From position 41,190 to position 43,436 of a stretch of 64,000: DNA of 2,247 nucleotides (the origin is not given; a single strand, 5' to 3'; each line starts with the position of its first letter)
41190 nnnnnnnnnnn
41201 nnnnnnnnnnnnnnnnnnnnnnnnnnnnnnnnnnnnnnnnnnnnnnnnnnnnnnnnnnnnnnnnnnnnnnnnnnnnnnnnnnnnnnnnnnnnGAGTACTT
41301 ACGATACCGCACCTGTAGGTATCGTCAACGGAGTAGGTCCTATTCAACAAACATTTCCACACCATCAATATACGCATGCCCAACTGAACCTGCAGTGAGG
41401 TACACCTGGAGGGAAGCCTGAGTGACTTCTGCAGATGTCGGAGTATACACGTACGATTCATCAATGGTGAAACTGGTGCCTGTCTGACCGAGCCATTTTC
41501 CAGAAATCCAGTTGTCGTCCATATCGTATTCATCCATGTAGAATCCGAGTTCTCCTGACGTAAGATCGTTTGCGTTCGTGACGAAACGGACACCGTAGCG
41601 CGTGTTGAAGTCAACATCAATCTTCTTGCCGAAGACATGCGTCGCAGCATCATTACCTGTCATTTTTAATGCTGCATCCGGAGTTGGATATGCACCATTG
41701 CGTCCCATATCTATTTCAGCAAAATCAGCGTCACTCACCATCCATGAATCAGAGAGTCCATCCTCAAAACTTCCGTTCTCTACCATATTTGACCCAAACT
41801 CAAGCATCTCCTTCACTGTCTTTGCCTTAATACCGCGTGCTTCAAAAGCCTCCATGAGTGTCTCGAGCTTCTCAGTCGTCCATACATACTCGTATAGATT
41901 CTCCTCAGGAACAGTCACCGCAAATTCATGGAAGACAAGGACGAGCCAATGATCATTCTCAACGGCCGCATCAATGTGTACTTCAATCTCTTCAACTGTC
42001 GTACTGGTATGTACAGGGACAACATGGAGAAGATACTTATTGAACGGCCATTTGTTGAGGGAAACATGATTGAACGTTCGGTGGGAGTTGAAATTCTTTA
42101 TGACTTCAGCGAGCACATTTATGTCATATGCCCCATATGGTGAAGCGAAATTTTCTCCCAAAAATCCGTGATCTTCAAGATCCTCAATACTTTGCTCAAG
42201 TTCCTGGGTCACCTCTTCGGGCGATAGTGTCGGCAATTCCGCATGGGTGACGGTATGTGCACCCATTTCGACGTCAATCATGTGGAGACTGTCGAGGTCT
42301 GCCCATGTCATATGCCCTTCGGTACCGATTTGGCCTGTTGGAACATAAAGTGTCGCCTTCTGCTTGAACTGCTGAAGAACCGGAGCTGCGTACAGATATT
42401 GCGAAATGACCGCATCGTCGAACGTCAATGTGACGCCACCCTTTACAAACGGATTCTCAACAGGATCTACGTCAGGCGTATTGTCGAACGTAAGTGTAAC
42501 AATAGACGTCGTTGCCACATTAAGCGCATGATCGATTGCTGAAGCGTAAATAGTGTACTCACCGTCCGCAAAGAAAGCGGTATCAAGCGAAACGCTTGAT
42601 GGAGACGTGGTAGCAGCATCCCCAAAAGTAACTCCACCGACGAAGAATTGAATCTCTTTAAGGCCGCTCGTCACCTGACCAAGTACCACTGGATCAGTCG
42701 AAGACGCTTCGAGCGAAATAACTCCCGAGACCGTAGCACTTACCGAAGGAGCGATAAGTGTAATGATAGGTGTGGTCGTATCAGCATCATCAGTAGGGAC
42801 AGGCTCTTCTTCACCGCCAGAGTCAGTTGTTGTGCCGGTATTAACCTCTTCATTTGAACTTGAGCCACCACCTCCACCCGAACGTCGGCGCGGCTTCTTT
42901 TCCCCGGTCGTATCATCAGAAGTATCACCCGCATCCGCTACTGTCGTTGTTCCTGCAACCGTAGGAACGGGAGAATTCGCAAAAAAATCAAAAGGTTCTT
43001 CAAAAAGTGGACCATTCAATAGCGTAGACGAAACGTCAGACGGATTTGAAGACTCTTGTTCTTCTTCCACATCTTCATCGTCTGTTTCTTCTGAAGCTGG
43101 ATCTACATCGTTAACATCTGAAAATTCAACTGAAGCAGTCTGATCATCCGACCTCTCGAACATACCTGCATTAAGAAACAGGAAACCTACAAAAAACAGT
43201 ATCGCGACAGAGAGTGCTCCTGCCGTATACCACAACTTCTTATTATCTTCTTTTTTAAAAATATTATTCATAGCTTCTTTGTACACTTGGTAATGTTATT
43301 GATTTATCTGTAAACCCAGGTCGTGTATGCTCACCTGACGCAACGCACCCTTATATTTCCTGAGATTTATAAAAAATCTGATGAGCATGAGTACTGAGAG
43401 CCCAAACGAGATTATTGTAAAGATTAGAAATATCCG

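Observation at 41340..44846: icaADB-like poly-N-acetylglucosamine module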

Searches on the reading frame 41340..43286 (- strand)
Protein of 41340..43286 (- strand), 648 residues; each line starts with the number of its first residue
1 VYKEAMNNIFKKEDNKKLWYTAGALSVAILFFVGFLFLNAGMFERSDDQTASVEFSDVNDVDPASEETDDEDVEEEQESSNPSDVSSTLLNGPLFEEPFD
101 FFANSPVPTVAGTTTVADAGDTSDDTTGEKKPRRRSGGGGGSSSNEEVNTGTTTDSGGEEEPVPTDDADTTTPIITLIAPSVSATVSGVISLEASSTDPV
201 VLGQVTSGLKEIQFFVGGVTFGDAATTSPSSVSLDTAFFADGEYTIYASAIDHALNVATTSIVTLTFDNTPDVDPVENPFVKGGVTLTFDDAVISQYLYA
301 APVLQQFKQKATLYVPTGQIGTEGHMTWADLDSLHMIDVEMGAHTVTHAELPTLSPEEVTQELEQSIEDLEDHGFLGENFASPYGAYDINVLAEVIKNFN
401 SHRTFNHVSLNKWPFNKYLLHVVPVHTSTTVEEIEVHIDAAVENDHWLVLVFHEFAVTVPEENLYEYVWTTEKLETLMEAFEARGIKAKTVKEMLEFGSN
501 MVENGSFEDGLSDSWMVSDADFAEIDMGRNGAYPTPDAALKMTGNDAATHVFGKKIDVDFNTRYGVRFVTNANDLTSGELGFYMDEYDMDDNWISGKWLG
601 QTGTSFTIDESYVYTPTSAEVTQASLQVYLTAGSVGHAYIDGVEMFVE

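Call 3: search_protein_families(library=pfam, proteins=[window:41340-43286:-], max_evalue=0.01)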
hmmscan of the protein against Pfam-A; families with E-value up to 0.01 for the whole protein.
window:41340-43286:- (648 aa): 1 family
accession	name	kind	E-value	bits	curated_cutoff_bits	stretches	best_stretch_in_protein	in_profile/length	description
PF01522.26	Polysacc_deac_1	-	5.1e-16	59.2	23.1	1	282-394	6-115/124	Polysaccharide deacetylase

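Call 4: search_protein_families(library=ncbifam, proteins=[window:41340-43286:-], max_evalue=0.01)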
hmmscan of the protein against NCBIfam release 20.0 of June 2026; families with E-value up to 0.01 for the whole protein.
window:41340-43286:- (648 aa): 5 families
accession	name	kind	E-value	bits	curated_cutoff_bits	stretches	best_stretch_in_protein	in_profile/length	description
NF050820.1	PolSacchBiosHfsH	equivalog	9.5e-14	51.7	400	1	278-494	29-244/249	oligosaccharide deacetylase HfsH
TIGR02764.1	spore_ybaN_pdaB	equivalog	0.00035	20.4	237.4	1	285-393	8-114/191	polysaccharide deacetylase family sporulation protein PdaB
TIGR02873.1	spore_ylxY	hypoth_equivalog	0.00077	18.8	391.5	1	301-393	104-193/268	probable sporulation protein, polysaccharide deacetylase family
TIGR04243.1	nodulat_NodB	equivalog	0.0026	17.3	240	1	285-396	4-114/197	chitooligosaccharide deacetylase NodB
TIGR03933.1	PIA_icaB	equivalog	0.003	17.1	248.35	1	280-326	69-115/245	intercellular adhesin biosynthesis polysaccharide N-deacetylase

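Call 6: search_solved_structures(query=window:41340-43286:-, max_evalue=0.01, show_alignments=1)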
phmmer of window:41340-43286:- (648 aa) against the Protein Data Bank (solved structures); distinct sequences matched with E-value up to 0.01: 4.
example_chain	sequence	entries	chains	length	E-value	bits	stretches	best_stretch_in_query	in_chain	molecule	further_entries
6dq3_A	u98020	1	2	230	8.7e-09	37.6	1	282-390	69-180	Polysaccharide deacetylase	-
7bly_A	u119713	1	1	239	0.00014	23.6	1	282-399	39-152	Aspergillus niger contig An12c0130, genomic contig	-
7y51_A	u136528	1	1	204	0.002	19.9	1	278-395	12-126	Predicted xylanase/chitin deacetylase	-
7fbw_A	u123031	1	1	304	0.0046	18.6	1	278-394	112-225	Predicted xylanase/chitin deacetylase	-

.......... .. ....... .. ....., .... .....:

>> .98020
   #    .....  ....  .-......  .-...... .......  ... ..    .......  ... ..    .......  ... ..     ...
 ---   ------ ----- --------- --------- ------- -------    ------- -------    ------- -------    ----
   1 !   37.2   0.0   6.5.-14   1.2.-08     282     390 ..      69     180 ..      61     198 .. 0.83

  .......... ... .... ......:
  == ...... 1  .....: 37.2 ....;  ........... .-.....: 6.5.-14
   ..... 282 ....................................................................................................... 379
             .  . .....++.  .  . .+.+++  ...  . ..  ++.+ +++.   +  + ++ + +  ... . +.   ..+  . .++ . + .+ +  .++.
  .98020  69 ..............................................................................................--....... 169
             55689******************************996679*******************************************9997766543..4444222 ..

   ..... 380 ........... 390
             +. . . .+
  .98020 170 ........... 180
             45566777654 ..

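Call 22: find_homologous_proteins(query=window:41340-43286:-, max_evalue=0.00001)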
Query window:41340-43286:- (648 aa): 13 proteins with E <= 0.00001 among 8000 candidates.
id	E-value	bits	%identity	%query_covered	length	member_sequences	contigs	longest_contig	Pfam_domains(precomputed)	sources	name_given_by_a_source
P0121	0.0e+0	1438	100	99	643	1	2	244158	PF01522.27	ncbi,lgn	-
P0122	2.9e-204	698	42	56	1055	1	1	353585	PF01522.27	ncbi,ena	-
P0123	2.7e-168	579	51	74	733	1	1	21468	PF01522.27,PF17957.8,PF02018.24,PF19077.7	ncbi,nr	ncbi:polysaccharide deacetylase family protein [Acetobacteraceae bacterium]|nr:polysaccharide deacet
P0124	7.5e-145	502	50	75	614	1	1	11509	PF01522.27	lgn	-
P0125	1.4e-120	422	44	56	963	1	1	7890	PF01522.27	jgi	jgi:peptidoglycan/xylan/chitin deacetylase (PgdA/CDA1 family)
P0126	1.6e-107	379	47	56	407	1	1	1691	PF01522.27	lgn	-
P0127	3.2e-107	378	46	57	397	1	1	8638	PF01522.27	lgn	-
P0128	1.3e-88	316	43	57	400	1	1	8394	PF01522.27,PF02018.24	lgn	-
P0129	7.3e-34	135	32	33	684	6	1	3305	PF01522.27,PF17957.8,PF02018.24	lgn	-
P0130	1.2e-23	102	33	37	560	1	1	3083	PF01522.27,PF21582.4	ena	-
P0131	2.6e-14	71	31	33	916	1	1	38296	PF17963.8,PF01522.27,PF02018.24,PF01471.24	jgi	jgi:peptidoglycan/xylan/chitin deacetylase (PgdA/CDA1 family)/peptidoglycan hydrolase-like protein w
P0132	4.1e-11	60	29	33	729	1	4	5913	PF01522.27,PF02018.24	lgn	-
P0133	3.3e-7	47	36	16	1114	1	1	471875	PF13313.12,PF17957.8,PF13750.13,PF19077.7,PF16656.12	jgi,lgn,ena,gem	-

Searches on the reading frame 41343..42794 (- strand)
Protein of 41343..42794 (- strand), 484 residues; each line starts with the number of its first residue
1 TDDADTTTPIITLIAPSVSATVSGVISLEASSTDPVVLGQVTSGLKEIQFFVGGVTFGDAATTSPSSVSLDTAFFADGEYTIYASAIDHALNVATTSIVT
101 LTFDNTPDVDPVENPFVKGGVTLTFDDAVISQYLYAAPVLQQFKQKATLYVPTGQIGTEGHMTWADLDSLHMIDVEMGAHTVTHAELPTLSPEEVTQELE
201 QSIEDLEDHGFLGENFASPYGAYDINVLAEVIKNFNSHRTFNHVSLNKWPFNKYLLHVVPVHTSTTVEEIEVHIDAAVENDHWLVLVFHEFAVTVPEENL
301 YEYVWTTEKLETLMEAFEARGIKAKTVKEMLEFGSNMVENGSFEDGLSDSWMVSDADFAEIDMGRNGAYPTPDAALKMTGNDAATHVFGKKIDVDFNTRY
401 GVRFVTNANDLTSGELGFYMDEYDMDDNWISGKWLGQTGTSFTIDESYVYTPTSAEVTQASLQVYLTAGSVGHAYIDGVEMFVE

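Call 52: predict_structure(alignment_id=A4)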
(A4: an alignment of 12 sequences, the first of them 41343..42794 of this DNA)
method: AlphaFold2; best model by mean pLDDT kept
length: 484 residues; sequences in the alignment: 12
mean_pLDDT: 71.6   pTM: 0.70
mean pLDDT of the five models: 71.6, 68.1, 66.3, 63.4, 59.6
residues with pLDDT >= 90: 155; 70-90: 166; 50-70: 38; < 50: 125
segments of 3 or more residues with pLDDT < 50: 1-111, 184-186, 345-349
pLDDT, mean of each block of 10 residues (from residue 1): 27 28 27 25 26 33 35 34 37 37 32 75 93 93 91 89 93 88 57 76 87 76 68 79 82 85 92 94 93 71 87 93 90 75 52 83 61 76 89 91 84 91 96 88 78 96 92 85 84
secondary structure, 60 per line:
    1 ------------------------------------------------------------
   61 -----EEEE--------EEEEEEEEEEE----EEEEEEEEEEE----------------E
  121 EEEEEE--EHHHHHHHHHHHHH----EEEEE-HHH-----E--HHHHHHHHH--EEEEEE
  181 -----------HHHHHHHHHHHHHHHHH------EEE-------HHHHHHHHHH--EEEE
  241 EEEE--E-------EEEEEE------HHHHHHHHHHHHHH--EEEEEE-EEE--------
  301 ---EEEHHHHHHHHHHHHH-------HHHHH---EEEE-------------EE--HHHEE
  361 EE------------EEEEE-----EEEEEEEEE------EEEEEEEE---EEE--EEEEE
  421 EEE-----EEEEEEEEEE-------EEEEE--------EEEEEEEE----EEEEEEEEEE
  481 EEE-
elements in order: E66-69 E78-88 E93-103 E120-126 H130-142 E147-151 H164-172 E175-180 H192-208 E215-217 H225-234 E237-244 E255-260 H267-280 E283-288 E290-292 E304-306 H307-319 H327-331 E335-338 E359-362 E375-379 E385-393 E400-407 E411-413 E416-423 E429-438 E446-450 E459-466 E471-483

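Call 55: fold_search(model_id=the predicted structure, library=pdb)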
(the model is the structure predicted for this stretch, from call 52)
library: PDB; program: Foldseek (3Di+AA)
matches with E <= 10: 1539; with E <= 0.001: 330
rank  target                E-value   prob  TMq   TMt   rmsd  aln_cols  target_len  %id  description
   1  1wky                  4.0e-11  1.00  0.20  0.21  23.9       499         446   13  Crystal structure of alkaline mannanase from Bacillus sp. strain JAMB-602: catalytic domain and its Carbohydrate Binding (released 2005-06-15)
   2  2zew_B                7.6e-09  1.00  0.26  0.75   3.8       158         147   22  Family 16 Cabohydrate Binding Domain Module 1 (released 2008-03-04)
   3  9qxq                  8.0e-09  1.00  0.23  0.11  11.3       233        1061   14  native structure of full-length pesticidal protein Cry1Ca18 at pH9, from crystals formed in vivo (released 2026-02-11)
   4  2zey_A                9.6e-09  1.00  0.25  0.74   3.8       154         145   23  Family 16 carbohydrate binding module (released 2008-03-04)
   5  2zex_A                1.2e-08  1.00  0.24  0.69   4.4       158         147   23  Family 16 carbohydrate binding module (released 2008-03-04)
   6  2zey_B                1.4e-08  1.00  0.25  0.75   3.7       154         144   23  Family 16 carbohydrate binding module (released 2008-03-04)
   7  5la1                  1.4e-08  1.00  0.22  0.23  21.8       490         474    9  The mechanism by which arabinoxylanases can recognise highly decorated xylans (released 2016-08-31)
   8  2zex_B                1.4e-08  1.00  0.24  0.71   4.0       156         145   22  Family 16 carbohydrate binding module (released 2008-03-04)
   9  3oea_A                1.5e-08  1.00  0.26  0.76   3.8       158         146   23  Crystal structure of the Q121E mutants of C.polysaccharolyticus CBM16-1 bound to cellopentaose (released 2010-08-25)
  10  2zew_A                1.9e-08  1.00  0.25  0.75   3.8       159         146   23  Family 16 Cabohydrate Binding Domain Module 1 (released 2008-03-04)
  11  8xmz_A                2.3e-08  1.00  0.22  0.65   4.5       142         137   20  Crystal structure of a novel porphyran-binding carbohydrate binding module (released 2024-01-17)
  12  5la2_B                2.3e-08  1.00  0.22  0.22  21.8       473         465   11  The mechanism by which arabinoxylanases can recognise highly decorated xylans (released 2016-08-31)
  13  3oeb_A                2.6e-08  1.00  0.24  0.72   4.1       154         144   23  Crystal structure of the Q121E mutant of C.polysaccharolyticus CBM16-1 bound to mannopentaose (released 2010-08-25)
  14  5la2_A                2.6e-08  1.00  0.23  0.23  21.8       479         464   10  The mechanism by which arabinoxylanases can recognise highly decorated xylans (released 2016-08-31)
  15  7ax7                  4.9e-08  1.00  0.31  0.66   4.8       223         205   16  Crystal structure of the Xyl-CE4 domain of a multidomain xylanase from the hindgut metagenome of Trinervitermes trinervo (released 2020-11-18)
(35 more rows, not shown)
